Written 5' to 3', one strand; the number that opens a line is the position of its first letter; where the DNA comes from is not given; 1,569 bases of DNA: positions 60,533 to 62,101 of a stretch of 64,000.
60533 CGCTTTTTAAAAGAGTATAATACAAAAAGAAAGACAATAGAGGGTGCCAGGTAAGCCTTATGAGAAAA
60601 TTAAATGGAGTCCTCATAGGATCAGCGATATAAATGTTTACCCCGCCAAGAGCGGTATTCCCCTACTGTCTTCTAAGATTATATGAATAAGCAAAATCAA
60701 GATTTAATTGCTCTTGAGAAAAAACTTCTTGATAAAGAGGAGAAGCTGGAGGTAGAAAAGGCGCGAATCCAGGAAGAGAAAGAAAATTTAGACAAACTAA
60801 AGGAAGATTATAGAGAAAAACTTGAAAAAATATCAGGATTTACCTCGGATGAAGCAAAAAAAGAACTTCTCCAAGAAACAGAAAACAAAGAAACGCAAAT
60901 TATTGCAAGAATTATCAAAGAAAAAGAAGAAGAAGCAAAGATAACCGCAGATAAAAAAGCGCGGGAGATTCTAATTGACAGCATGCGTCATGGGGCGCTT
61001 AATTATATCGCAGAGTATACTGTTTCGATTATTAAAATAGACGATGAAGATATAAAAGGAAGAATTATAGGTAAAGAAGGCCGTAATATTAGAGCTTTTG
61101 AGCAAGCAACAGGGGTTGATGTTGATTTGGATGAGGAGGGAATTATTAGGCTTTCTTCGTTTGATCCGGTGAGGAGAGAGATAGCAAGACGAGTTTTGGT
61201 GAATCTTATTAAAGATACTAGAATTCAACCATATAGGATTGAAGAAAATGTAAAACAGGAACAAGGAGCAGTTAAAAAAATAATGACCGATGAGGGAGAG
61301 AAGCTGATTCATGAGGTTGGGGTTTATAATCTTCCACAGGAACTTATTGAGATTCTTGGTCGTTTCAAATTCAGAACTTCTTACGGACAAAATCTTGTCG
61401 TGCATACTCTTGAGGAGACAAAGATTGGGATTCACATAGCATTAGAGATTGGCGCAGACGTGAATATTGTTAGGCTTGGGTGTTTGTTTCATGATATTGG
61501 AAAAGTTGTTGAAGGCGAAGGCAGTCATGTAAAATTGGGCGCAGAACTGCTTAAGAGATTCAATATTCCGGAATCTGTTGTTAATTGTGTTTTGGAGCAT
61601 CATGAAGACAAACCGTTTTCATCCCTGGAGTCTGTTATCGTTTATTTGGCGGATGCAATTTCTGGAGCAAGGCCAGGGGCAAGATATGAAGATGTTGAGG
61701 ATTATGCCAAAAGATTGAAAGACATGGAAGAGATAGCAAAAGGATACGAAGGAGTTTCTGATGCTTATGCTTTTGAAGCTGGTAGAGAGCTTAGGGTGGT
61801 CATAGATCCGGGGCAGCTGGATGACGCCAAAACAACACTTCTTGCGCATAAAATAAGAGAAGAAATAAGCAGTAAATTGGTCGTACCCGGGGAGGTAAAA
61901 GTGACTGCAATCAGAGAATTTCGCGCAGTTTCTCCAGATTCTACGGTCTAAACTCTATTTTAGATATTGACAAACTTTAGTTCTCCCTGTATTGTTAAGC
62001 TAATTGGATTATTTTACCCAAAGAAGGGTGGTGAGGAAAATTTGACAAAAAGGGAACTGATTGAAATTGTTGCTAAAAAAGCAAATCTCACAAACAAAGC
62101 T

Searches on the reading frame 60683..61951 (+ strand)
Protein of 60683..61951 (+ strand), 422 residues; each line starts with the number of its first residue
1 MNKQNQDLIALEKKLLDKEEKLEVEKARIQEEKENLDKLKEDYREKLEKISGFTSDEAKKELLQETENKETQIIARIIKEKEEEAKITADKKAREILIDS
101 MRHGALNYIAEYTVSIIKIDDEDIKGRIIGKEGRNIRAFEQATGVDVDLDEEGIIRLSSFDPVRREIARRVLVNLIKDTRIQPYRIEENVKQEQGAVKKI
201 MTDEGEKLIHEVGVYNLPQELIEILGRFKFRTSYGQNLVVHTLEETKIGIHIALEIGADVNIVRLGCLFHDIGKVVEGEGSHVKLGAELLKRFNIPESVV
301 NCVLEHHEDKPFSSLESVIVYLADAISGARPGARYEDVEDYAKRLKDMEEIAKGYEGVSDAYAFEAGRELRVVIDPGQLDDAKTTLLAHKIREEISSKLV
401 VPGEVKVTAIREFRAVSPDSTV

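Call 23: find_encoding_contigs(protein=window:60683-61951:+, flank=10000, max_places=1)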
Protein window:60683-61951:+ (422 aa): 9 contigs read that carry it; 1 place shown.
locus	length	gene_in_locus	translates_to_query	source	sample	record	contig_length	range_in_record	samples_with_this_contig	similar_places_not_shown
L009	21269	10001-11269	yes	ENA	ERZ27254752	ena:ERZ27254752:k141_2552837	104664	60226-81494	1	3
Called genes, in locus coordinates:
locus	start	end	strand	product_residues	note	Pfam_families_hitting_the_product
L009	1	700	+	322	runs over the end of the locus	PF10509:GalKase_gal_bdg (faint), PF00288:GHMP_kinases_N, PF08544:GHMP_kinases_C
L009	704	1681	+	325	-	PF22700:MVD-like_N, PF00288:GHMP_kinases_N (weak), PF18376:MDD_C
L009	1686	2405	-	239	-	PF01255:Prenyltransf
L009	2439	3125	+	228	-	PF13624:SurA_N_3, PF09312:SurA_N (weak)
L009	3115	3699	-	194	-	-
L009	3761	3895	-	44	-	-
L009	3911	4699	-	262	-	PF03059:NAS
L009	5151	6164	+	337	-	PF14082:SduA_C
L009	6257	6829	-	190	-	-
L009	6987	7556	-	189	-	PF03352:Adenine_glyco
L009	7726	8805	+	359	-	PF00154:RecA_N, PF06745:ATPase (faint), PF08423:Rad51, PF21096:RecA_C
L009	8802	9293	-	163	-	-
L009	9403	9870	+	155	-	PF21982:RecX_HTH1, PF02631:RecX_HTH2, PF21981:RecX_HTH3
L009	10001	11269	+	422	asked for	PF12072:RNase_Y_N, PF00013:KH_1 (weak), PF01966:HD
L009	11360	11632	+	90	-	PF00216:Bac_DNA_binding, PF18291:HU-HIG (weak), PF18175:HU-CCDC81_bac_2 (weak)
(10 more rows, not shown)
